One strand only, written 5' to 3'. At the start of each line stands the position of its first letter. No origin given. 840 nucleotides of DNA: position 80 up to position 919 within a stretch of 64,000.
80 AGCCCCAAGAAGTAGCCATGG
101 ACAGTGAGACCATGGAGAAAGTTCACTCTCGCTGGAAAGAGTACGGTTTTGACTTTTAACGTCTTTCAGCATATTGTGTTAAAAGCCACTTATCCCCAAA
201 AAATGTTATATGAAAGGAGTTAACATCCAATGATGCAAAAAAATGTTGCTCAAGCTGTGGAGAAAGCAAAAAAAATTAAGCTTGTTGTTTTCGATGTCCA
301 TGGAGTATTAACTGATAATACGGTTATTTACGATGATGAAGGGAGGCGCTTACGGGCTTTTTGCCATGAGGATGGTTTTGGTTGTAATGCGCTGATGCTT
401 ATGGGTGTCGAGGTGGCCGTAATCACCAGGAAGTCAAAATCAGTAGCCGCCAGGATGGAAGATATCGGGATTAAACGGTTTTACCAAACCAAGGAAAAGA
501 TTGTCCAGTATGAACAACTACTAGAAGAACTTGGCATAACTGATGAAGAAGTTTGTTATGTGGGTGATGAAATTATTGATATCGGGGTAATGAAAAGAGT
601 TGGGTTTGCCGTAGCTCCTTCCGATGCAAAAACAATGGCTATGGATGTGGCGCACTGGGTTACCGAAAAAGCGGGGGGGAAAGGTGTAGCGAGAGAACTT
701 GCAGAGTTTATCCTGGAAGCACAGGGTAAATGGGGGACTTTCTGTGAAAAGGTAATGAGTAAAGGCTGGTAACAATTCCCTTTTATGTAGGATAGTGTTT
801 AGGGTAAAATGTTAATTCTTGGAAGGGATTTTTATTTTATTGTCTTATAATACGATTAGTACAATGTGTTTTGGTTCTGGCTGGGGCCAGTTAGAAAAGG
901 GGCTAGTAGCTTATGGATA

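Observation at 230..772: KdsC-type KDO-8-P phosphatase homolog without any KDO/LPS genes, embedded in the UbiD cluster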

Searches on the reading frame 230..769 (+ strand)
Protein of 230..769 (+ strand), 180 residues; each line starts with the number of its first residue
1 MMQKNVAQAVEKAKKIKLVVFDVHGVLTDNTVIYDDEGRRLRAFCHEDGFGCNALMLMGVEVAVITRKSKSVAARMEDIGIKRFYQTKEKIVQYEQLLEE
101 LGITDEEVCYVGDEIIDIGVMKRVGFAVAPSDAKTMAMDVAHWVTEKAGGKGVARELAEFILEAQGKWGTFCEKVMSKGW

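Call 5: search_protein_families(library=ncbifam, proteins=[window:230-769:+], max_evalue=0.01)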
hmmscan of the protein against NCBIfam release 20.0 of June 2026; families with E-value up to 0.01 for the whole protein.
window:230-769:+ (180 aa): 18 families
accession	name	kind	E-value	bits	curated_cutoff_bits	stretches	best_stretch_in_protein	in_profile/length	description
TIGR02726.1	phenyl_P_delta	equivalog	9.9e-48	162.5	281.95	1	11-175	2-168/169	phenylphosphate carboxylase subunit delta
NF007019.0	PRK09484.1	equivalog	2.6e-46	157.6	208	1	7-168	16-179/187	3-deoxy-manno-octulosonate-8-phosphatase KdsC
TIGR01670.1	KdsC-phosphatas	subfamily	1.2e-40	139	106.95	1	16-166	1-153/154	3-deoxy-D-manno-octulosonate 8-phosphate phosphatase, YrbI family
NF058599.1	KDN-9-PPhBT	equivalog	1.4e-30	106.5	180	1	16-163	2-151/152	3-deoxy-D-glycero-D-galacto-nonulopyranosonate 9-phosphatase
TIGR01662.1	HAD-SF-IIIA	subfamily_domain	4.4e-13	49.5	44.6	1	17-128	1-135/141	HAD-IIIA family hydrolase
NF002245.0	PRK01158.1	equivalog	2.1e-10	40.3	198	1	89-161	157-229/233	phosphoglycolate phosphatase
TIGR01487.1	Pglycolate_arch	equivalog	2.9e-10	40.4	122.75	1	85-154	143-212/215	phosphoglycolate phosphatase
NF007806.0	PRK10513.1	equivalog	1.7e-07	30.9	273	1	91-162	198-269/270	sugar-phosphatase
TIGR00099.1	Cof-subfamily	subfamily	4.8e-07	29.6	137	1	95-155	194-254/256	Cof-type HAD-IIB family hydrolase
TIGR01491.1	HAD-SF-IB-PSPlk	hypoth_equivalog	1.3e-06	28.2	151.9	0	14-41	2-29/201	phosphoserine phosphatase-like hydrolase, archaeal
TIGR01668.1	YqeG_hyp_ppase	hypoth_equivalog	2.8e-05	23.7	89.1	1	5-126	14-130/170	YqeG family HAD IIIA-type phosphatase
TIGR01482.1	SPP-subfamily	subfamily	7.5e-05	22.4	107.15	1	93-160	153-220/225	sucrose-phosphate phosphatase subfamily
NF045966.1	YcsE_rel_Pase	equivalog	0.0001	21.9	220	1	88-159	190-261/265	YcsE-related riboflavin metabolism phosphatase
TIGR00338.1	serB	equivalog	0.00082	19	144.15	0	88-146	151-208/219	phosphoserine phosphatase SerB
NF007821.0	PRK10530.1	equivalog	0.0016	17.7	274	1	91-160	201-270/272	pyridoxal phosphatase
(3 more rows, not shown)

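Call 6: search_protein_families(library=pfam, proteins=[window:230-769:+], max_evalue=0.01)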
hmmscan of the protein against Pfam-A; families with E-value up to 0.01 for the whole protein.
window:230-769:+ (180 aa): 3 families
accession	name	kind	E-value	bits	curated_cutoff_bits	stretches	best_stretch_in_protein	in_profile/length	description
PF00702.32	Hydrolase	-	3.3e-09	37.8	26.4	1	53-125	108-191/191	haloacid dehalogenase-like hydrolase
PF08282.18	Hydrolase_3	-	1.3e-08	35.4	20.9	1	89-157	187-255/255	haloacid dehalogenase-like hydrolase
PF13419.12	HAD_2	-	8e-05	23.3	23.8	1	58-128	94-175/178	Haloacid dehalogenase-like hydrolase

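Call 7: find_homologous_proteins(query=window:230-769:+)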
Query window:230-769:+ (180 aa): 281 proteins with E <= 0.001 among 389 candidates; the best 120 are listed.
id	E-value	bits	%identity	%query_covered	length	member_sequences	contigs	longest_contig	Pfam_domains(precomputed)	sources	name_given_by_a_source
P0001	2.8e-113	394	100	100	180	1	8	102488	PF00702.33,PF08282.19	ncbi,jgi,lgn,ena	-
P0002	2.3e-110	384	97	100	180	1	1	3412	PF00702.33,PF08282.19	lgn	-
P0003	1.0e-105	369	93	100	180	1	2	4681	PF00702.33,PF08282.19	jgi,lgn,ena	-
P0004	3.3e-98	345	85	99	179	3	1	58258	PF00702.33,PF08282.19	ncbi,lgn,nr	ncbi:MAG: HAD-IIIA family hydrolase [Bacillota bacterium]|nr:HAD-IIIA family hydrolase [Bacillota ba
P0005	3.5e-98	345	85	100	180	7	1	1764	PF13419.13,PF00702.33,PF08282.19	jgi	-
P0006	6.3e-98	344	86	100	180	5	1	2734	PF00702.33,PF08282.19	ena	-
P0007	1.8e-94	333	82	100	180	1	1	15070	PF00702.33,PF08282.19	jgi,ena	-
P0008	2.9e-94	332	79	99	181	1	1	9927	PF13419.13,PF00702.33,PF08282.19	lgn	-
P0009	1.0e-93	330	81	100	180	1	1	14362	PF00702.33,PF08282.19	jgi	-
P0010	5.4e-93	328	81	99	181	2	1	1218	PF00702.33,PF08282.19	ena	-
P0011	7.5e-93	327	81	100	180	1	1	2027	PF00702.33,PF08282.19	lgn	-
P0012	7.8e-93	327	83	98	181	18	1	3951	PF00702.33,PF08282.19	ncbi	-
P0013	1.2e-92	327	80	100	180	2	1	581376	PF00702.33,PF08282.19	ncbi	-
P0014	1.4e-92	327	84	98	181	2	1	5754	PF00702.33,PF08282.19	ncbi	-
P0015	2.2e-92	326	81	100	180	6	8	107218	PF00702.33,PF08282.19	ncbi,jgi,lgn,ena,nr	ncbi:MAG: HAD-IIIA family hydrolase [Firmicutes bacterium]|jgi:3-deoxy-D-manno-octulosonate 8-phosph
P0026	9.9e-87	307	75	99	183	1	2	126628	PF00702.33,PF08282.19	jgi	jgi:3-deoxy-D-manno-octulosonate 8-phosphate phosphatase (KDO 8-P phosphatase)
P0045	1.5e-77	278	71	96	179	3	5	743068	PF08282.19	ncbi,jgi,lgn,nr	ncbi:MAG: HAD-IIIA family hydrolase [Thermincola sp.]|jgi:3-deoxy-D-manno-octulosonate 8-phosphate p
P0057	1.1e-75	271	74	94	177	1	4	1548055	PF08282.19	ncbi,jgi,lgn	jgi:3-deoxy-D-manno-octulosonate 8-phosphate phosphatase (KDO 8-P phosphatase)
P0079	5.8e-62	227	58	99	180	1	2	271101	PF08282.19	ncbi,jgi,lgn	-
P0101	4.1e-59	218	56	98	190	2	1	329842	PF08282.19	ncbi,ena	-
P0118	1.6e-53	199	51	99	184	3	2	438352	PF08282.19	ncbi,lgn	-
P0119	4.0e-53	198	52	99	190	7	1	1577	PF08282.19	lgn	-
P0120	3.4e-50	189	49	96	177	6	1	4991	PF00702.33,PF08282.19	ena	-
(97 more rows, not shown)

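Call 8: find_encoding_contigs(protein=window:230-769:+, flank=10000, max_places=6)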
Protein window:230-769:+ (180 aa): 17 contigs read that carry it; 6 places shown.
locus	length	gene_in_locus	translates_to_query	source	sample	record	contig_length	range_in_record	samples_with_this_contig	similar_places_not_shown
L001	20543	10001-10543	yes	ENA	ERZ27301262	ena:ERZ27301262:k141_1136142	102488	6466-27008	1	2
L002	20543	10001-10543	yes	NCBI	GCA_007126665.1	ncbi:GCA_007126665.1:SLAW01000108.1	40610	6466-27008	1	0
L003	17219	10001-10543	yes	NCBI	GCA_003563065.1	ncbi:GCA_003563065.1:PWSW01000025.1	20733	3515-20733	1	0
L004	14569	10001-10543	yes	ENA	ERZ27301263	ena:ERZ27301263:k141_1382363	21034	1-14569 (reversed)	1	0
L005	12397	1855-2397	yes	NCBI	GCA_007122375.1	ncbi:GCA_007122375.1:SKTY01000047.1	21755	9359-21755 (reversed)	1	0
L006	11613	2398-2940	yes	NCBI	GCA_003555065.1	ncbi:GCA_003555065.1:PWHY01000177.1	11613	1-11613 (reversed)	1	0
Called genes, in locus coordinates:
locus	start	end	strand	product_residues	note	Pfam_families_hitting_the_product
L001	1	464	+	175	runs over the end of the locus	PF04143:Sulf_transp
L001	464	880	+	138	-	PF20398:DUF6691, PF04143:Sulf_transp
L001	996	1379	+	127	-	PF21758:LpdD_chaperone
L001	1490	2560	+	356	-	PF00478:IMPDH (faint), PF01070:FMN_dh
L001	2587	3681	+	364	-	PF01982:CTP-dep_RFKase, PF00702:Hydrolase, PF12710:HAD (faint), PF13419:HAD_2, PF13242:Hydrolase_like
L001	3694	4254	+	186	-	-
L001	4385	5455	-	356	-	PF01326:PPDK_N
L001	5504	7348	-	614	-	PF00391:PEP-utilizers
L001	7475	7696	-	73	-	PF01184:Gpr1_Fun34_YaaH (weak)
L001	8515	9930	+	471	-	PF20695:UbiD_N, PF01977:UbiD, PF20696:UbiD_C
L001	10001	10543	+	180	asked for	PF00702:Hydrolase (weak), PF08282:Hydrolase_3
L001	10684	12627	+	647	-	PF06018:CodY (faint), PF13492:GAF_3 (faint), PF01590:GAF, PF13185:GAF_2, PF17853:GGDEF_2, PF13556:HTH_30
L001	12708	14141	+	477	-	PF20695:UbiD_N, PF01977:UbiD, PF20696:UbiD_C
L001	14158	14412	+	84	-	PF09662:Phenyl_P_gamma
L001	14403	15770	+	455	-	PF20695:UbiD_N, PF01977:UbiD, PF20696:UbiD_C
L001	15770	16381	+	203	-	PF02441:Flavoprotein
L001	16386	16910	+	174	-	PF28549:NDPSase_N, PF00293:NUDIX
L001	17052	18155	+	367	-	PF00155:Aminotran_1_2, PF01041:DegT_DnrJ_EryC1 (weak), PF00266:Aminotran_5 (faint), PF01053:Cys_Met_Meta_PP (weak), PF04864:Alliinase_C (faint)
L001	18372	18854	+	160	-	PF02367:TsaE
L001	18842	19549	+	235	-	PF00814:TsaD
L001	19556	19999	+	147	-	PF13673:Acetyltransf_10, PF00583:Acetyltransf_1, PF13508:Acetyltransf_7, PF08445:FR47 (weak)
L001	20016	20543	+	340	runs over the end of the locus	PF00814:TsaD, PF22521:HypF_C_2 (weak)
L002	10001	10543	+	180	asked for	PF00702:Hydrolase (weak), PF08282:Hydrolase_3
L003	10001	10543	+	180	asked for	PF00702:Hydrolase (weak), PF08282:Hydrolase_3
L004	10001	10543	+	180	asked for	PF00702:Hydrolase (weak), PF08282:Hydrolase_3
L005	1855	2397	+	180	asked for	PF00702:Hydrolase (weak), PF08282:Hydrolase_3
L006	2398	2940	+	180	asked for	PF00702:Hydrolase (weak), PF08282:Hydrolase_3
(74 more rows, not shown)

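Call 10: search_protein_families(library=ncbifam, proteins=[L001:8515-9927:+, L001:4385-5452:-, L001:5504-7345:-, L001:7475-7693:-, L001:996-1376:+, L001:1490-2557:+, L001:2587-3678:+, L001:3694-4251:+], max_evalue=0.001)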
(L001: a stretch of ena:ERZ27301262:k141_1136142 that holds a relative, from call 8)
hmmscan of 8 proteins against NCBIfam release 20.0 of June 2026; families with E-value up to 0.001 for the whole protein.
L001:8515-9927:+ (471 aa): 7 families
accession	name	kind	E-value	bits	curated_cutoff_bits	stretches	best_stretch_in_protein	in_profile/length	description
TIGR02724.1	phenyl_P_beta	equivalog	6.8e-223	740.2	468.95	1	1-470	1-472/472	phenylphosphate carboxylase subunit beta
TIGR00148.1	TIGR00148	subfamily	3.8e-101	338.9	244.85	1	3-440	1-438/438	UbiD family decarboxylase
TIGR03701.1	mena_SCO4490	equivalog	1.8e-83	280.7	495.9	1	5-418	1-422/433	menaquinone biosynthesis decarboxylase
NF041204.1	VdcC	exception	1.4e-81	274.3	650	1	2-455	3-453/467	non-oxidative hydroxyarylic acid decarboxylases subunit C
NF008175.0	PRK10922.1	equivalog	1.2e-69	235.1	788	2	97-466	122-487/497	4-hydroxy-3-polyprenylbenzoate decarboxylase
TIGR02723.1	phenyl_P_alpha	equivalog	4.6e-56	190.4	564.6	1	3-469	10-481/485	phenylphosphate carboxylase subunit alpha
NF041219.1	BagN_FevL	exception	8e-51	173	1000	1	2-408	19-440/502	bagremycin/ferroverdin biosynthesis UbiD family decarboxylase BagN/FevL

L001:4385-5452:- (355 aa): 15 families
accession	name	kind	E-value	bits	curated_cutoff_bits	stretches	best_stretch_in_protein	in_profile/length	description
NF005057.0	PRK06464.1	equivalog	4.6e-92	309.4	598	1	3-349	3-361/798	phosphoenolpyruvate synthase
TIGR01418.1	PEP_synth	equivalog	4.5e-91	306.4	739.75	1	7-349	2-357/784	pyruvate, water dikinase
NF004878.0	PRK06241.1-3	subfamily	1e-73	248.9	945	1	5-324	3-312/891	phosphoenolpyruvate synthase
NF004877.0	PRK06241.1-2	subfamily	6.8e-65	219.8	866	1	4-324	2-313/869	phosphoenolpyruvate synthase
NF052631.1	prodigiosin_PigC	equivalog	2.1e-62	211.2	1300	1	17-335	12-308/883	prodigiosin ligase PigC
NF041857.1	RIF_Ptrans_rph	equivalog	2e-61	208.4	999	1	7-324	3-311/864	rifamycin-inactivating phosphotransferase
NF052632.1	undecylprod_RedH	equivalog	1.2e-59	202.1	1350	1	5-336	1-306/880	undecylprodigiosin ligase RedH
NF004879.0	PRK06241.1-4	equivalog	2.8e-57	194.5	976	1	6-324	4-313/868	phosphoenolpyruvate synthase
NF004881.0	PRK06241.2-2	equivalog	3e-52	178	883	1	20-329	18-313/898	phosphoenolpyruvate synthase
NF000283.1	RPH_KJ151292.1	equivalog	8.7e-45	153.2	1700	1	8-324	7-314/865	rifamycin-inactivating phosphotransferase Rph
NF004883.0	PRK06241.2-4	equivalog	1.7e-38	132.4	1063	1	22-325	33-329/928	phosphoenolpyruvate synthase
NF004880.0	PRK06241.2-1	equivalog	6.6e-35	120.3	972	2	14-243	11-232/837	phosphoenolpyruvate synthase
NF004882.0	PRK06241.2-3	equivalog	4.8e-17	61.3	850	1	20-330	12-283/827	phosphoenolpyruvate synthase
TIGR01828.1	pyru_phos_dikin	equivalog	2.7e-15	55.4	843.45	1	12-79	9-77/865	pyruvate, phosphate dikinase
NF004531.0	PRK05878.1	equivalog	6.8e-13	48.1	456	1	150-230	166-250/534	pyruvate, phosphate dikinase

L001:5504-7345:- (613 aa): 25 families
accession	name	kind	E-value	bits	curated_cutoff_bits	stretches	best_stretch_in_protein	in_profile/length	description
NF006152.0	PRK08296.1-4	equivalog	6.1e-260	863.8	723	1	6-610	3-608/609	hypothetical protein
NF006153.0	PRK08296.1-5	subfamily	1.1e-259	862.9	578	1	5-611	4-607/608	hypothetical protein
NF006151.0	PRK08296.1-3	equivalog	1.2e-212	707.7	693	1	6-610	7-603/604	hypothetical protein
NF006150.0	PRK08296.1-2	subfamily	8.9e-208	691.5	650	1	3-612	3-607/633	hypothetical protein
NF004878.0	PRK06241.1-3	subfamily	2.4e-35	121.9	945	1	337-611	649-890/891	phosphoenolpyruvate synthase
NF004877.0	PRK06241.1-2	subfamily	1.7e-32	112.6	866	1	327-610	619-868/869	phosphoenolpyruvate synthase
NF041857.1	RIF_Ptrans_rph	equivalog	1.4e-31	109.6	999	1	507-609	762-863/864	rifamycin-inactivating phosphotransferase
NF005057.0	PRK06464.1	equivalog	4.3e-29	101.1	598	1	504-607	354-460/798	phosphoenolpyruvate synthase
NF004879.0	PRK06241.1-4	equivalog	6.6e-29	100.6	976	1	508-609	767-867/868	phosphoenolpyruvate synthase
NF052632.1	undecylprod_RedH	equivalog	3.1e-28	98.2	1350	1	501-611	768-879/880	undecylprodigiosin ligase RedH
NF004880.0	PRK06241.2-1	equivalog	7.2e-28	97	972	1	508-609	736-836/837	phosphoenolpyruvate synthase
NF052631.1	prodigiosin_PigC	equivalog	7.7e-28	96.8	1300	1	503-609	774-881/883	prodigiosin ligase PigC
TIGR01418.1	PEP_synth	equivalog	2.4e-27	95.6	739.75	1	507-609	353-455/784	pyruvate, water dikinase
NF006149.0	PRK08296.1-1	equivalog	2.1e-26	92.5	730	1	34-610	5-567/568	hypothetical protein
NF004881.0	PRK06241.2-2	equivalog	1.9e-25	89.3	883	1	445-612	736-892/898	phosphoenolpyruvate synthase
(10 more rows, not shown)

L001:7475-7693:- (72 aa): 2 families
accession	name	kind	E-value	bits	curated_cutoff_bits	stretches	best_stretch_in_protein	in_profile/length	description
NF007941.0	PRK10659.1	equivalog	3.1e-09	37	297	1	4-70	4-69/188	acetate uptake transporter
NF038013.1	AceTr_1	equivalog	6.1e-09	36.2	50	1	8-70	1-62/176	acetate uptake transporter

L001:996-1376:+ (127 aa): 0 families

L001:1490-2557:+ (356 aa): 9 families
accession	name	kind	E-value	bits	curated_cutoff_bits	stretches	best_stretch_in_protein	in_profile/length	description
TIGR02151.1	IPP_isom_2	equivalog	1.2e-101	340.1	281.3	1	4-332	1-337/338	type 2 isopentenyl-diphosphate Delta-isomerase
NF008398.0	PRK11197.1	subfamily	7.4e-08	31.5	376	1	238-320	284-366/381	L-lactate dehydrogenase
NF033901.1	L_lactate_LldD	exception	1.7e-07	30.6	550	1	237-321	283-367/377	FMN-dependent L-lactate dehydrogenase LldD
TIGR02708.1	L_lactate_ox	equivalog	1.5e-06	27.5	645.5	1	171-318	220-347/367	L-lactate oxidase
TIGR03966.1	actino_HemFlav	equivalog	1.5e-06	27.2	470.85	1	192-320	257-368/385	pre-mycofactocin synthase MftD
NF005741.0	PRK07565.1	subfamily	1.6e-05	24.2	303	1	133-312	122-294/335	dihydroorotate dehydrogenase-like protein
TIGR01302.1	IMP_dehydrog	equivalog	0.00011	21.2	481.5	1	192-300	275-373/450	IMP dehydrogenase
NF003966.0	PRK05458.1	equivalog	0.00042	19.7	344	0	256-293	204-240/327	GMP reductase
TIGR01304.1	IMP_DH_rel_2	equivalog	0.00086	18.7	342.1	0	170-292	176-292/365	GuaB3 family IMP dehydrogenase-related protein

L001:2587-3678:+ (364 aa): 44 families (the best 25 are shown)
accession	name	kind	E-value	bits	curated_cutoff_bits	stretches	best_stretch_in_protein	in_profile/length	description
NF009695.0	PRK13222.1-2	equivalog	1e-31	110.2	225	1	141-361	6-222/226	phosphoglycolate phosphatase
NF009804.0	PRK13288.1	equivalog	7.8e-28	97.4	218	1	143-360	5-209/215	pyrophosphatase PpaX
TIGR01449.2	PGP_bact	equivalog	1.2e-24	87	180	1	144-361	1-213/213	phosphoglycolate phosphatase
NF009697.0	PRK13222.1-4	equivalog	2.8e-24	85.7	327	1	142-357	8-218/232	phosphoglycolate phosphatase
TIGR03351.1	PhnX-like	hypoth_equivalog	7.3e-24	85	218.9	1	144-361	4-219/220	phosphonatase-like hydrolase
NF053653.1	InDiPhoBT2121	equivalog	1.2e-22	80.5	245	1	143-358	3-212/216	inorganic diphosphatase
NF009698.0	PRK13223.1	equivalog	2e-20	73.1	466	1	141-355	13-223/272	phosphoglycolate phosphatase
TIGR02009.1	PGMB-YQAB-SF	subfamily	3.8e-20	72.9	153.35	1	142-332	2-186/186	beta-phosphoglucomutase family hydrolase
TIGR02253.1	CTE7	subfamily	3.7e-19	69.4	169.75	1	143-357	4-220/221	TIGR02253 family HAD-type hydrolase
NF010762.0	PRK14165.1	equivalog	3.3e-18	65.8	279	1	4-132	87-217/224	winged helix-turn-helix domain-containing protein/riboflavin kinase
NF009694.0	PRK13222.1-1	equivalog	3.5e-18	65.8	415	1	209-358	88-236/252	phosphoglycolate phosphatase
TIGR01454.1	AHBA_synth_RP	hypoth_equivalog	1.2e-16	61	246.65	1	224-357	68-199/205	AHBA synthesis associated protein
TIGR01422.2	phosphonatase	equivalog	8e-16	58.1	220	1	208-338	75-205/251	phosphonoacetaldehyde hydrolase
TIGR01990.1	bPGM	equivalog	2.7e-15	56.8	189.4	1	142-332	2-186/187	beta-phosphoglucomutase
NF009696.0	PRK13222.1-3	equivalog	8e-15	55.1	359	1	143-361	5-216/223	N-acetylmuramic acid 6-phosphate phosphatase MupP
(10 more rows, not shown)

L001:3694-4251:+ (186 aa): 0 families
